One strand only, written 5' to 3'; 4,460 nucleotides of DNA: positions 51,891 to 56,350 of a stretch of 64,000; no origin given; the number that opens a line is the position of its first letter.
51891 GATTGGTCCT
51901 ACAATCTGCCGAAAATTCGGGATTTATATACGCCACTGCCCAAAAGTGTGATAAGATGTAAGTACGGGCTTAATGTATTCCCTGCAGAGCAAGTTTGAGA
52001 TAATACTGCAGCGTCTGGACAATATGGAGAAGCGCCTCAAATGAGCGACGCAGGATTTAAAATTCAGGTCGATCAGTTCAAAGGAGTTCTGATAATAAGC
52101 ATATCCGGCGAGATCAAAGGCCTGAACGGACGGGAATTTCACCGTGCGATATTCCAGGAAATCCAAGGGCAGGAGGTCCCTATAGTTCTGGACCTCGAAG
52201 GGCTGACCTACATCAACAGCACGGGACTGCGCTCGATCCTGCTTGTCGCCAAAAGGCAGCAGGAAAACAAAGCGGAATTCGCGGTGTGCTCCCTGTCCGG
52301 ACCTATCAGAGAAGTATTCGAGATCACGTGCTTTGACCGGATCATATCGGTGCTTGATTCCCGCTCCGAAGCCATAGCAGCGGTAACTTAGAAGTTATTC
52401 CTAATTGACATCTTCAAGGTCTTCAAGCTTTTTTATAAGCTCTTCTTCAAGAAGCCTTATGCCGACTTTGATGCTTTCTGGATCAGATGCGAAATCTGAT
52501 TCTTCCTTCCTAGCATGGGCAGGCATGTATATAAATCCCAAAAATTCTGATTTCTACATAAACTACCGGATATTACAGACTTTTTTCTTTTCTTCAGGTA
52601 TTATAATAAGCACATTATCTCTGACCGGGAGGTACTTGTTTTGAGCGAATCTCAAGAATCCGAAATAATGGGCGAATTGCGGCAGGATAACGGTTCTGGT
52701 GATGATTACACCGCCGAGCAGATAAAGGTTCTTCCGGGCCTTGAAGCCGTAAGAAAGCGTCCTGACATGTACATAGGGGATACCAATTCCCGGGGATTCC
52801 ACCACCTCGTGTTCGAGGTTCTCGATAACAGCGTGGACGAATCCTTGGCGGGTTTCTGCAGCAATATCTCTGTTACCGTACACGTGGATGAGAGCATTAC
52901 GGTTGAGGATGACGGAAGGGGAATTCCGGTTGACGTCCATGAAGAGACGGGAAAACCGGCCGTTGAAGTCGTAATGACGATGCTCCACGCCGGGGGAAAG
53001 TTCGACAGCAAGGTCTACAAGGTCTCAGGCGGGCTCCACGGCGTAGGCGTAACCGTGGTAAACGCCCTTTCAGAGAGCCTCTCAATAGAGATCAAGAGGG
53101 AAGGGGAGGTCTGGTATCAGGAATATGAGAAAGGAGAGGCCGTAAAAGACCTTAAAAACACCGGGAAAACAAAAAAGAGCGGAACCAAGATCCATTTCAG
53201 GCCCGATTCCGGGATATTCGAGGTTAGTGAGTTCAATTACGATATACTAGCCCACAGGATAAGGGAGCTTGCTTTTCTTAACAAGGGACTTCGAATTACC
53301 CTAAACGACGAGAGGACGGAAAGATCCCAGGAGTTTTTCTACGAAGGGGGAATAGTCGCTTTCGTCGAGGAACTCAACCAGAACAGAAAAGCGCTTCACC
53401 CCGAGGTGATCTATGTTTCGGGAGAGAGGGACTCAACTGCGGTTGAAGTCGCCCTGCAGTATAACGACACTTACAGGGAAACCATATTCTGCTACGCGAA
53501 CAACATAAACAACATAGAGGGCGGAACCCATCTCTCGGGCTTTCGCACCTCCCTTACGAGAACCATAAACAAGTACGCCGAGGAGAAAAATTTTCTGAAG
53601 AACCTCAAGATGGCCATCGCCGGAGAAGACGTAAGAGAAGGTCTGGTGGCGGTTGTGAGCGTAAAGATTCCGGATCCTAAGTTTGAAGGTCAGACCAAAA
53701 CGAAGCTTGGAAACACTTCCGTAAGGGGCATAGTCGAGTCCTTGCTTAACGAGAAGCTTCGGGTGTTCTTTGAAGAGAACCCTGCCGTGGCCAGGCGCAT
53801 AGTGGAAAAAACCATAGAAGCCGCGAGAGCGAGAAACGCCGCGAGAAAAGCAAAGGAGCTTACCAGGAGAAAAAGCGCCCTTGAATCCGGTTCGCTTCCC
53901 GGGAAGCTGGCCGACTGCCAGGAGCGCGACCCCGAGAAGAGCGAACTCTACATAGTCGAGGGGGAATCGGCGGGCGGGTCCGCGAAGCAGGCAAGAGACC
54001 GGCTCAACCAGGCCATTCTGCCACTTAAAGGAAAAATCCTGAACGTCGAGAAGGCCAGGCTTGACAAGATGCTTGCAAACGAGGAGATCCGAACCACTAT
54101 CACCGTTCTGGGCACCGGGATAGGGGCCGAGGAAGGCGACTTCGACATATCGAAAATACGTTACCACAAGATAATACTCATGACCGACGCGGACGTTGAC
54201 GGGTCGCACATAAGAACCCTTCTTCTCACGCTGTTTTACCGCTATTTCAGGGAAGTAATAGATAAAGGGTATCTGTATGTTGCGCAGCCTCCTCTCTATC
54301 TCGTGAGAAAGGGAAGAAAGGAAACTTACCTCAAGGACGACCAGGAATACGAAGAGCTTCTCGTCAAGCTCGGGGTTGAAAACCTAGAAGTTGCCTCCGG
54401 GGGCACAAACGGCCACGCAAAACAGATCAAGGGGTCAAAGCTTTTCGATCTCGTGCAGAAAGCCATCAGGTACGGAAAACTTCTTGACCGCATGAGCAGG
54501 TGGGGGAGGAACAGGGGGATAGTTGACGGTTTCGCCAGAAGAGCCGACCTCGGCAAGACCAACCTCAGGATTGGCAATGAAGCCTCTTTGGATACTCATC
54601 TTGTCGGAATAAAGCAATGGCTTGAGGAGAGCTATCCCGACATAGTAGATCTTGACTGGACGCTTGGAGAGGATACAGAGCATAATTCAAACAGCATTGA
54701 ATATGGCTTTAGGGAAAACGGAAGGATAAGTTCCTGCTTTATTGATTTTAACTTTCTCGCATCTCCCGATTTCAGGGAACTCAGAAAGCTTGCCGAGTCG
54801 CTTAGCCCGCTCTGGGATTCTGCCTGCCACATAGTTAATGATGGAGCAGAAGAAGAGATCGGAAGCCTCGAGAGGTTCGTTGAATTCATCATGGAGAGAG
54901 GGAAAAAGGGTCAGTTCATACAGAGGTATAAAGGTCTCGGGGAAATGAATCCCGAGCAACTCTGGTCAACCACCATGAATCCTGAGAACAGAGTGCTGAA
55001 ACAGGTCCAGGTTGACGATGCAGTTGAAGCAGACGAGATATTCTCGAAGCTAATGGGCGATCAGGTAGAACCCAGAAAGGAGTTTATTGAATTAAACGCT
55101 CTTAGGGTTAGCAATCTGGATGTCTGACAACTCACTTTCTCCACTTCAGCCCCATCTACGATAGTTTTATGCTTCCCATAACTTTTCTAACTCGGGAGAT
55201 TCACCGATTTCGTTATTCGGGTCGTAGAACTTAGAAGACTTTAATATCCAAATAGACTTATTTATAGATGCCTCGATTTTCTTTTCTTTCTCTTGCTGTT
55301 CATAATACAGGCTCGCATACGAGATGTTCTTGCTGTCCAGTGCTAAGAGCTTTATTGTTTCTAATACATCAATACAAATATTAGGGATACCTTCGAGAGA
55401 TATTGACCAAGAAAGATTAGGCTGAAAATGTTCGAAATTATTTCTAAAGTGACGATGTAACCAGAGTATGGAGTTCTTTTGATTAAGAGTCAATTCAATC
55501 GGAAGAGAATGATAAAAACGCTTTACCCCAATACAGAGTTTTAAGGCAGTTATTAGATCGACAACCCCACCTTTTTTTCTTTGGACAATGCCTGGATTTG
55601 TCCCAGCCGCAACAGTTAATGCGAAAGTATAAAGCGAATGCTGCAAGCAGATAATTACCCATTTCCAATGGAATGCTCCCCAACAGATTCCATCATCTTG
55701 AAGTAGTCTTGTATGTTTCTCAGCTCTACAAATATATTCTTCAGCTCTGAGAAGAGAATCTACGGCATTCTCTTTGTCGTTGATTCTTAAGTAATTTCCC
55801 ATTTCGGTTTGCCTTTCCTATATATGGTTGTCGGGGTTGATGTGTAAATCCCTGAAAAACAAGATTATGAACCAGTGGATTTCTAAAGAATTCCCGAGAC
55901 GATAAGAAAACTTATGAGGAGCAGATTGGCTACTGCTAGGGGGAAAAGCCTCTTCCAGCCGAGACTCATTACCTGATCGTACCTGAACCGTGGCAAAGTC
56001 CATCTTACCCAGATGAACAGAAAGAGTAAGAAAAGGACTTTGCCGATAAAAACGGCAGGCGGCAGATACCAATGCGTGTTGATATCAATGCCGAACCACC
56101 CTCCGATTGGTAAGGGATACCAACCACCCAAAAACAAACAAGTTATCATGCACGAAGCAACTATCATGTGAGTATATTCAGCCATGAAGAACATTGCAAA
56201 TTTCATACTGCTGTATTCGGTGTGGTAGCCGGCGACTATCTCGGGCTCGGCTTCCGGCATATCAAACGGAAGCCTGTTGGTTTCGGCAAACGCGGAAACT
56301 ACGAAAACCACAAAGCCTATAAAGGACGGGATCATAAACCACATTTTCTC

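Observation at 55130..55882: AT-rich orphan gene with an RNxxxH HEPN-like motif inserted between gyrB and nuoH, at the point where the nuo operon stops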

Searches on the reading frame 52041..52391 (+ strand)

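Call 3: search_protein_families(library=pfam, proteins=[window:52041-52391:+], max_evalue=1)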
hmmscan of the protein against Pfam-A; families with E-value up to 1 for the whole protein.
window:52041-52391:+ (116 aa): 3 families
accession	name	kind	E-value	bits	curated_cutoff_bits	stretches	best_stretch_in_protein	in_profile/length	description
PF01740.26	STAS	-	1.1e-16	61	22.6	1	8-111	2-106/106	STAS domain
PF13466.11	STAS_2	-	1.2e-07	32.2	29.2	1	19-95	1-76/80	STAS domain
PF19203.5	DUF5875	-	0.15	12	26.5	1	37-109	127-201/228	Family of unknown function (DUF5875)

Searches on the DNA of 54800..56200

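Call 78: search_rna_families(source=window, start=54800, end=56200, threshold=evalue, max_evalue=1)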
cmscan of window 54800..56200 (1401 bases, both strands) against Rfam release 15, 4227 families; matches with E-value up to 1: 0.
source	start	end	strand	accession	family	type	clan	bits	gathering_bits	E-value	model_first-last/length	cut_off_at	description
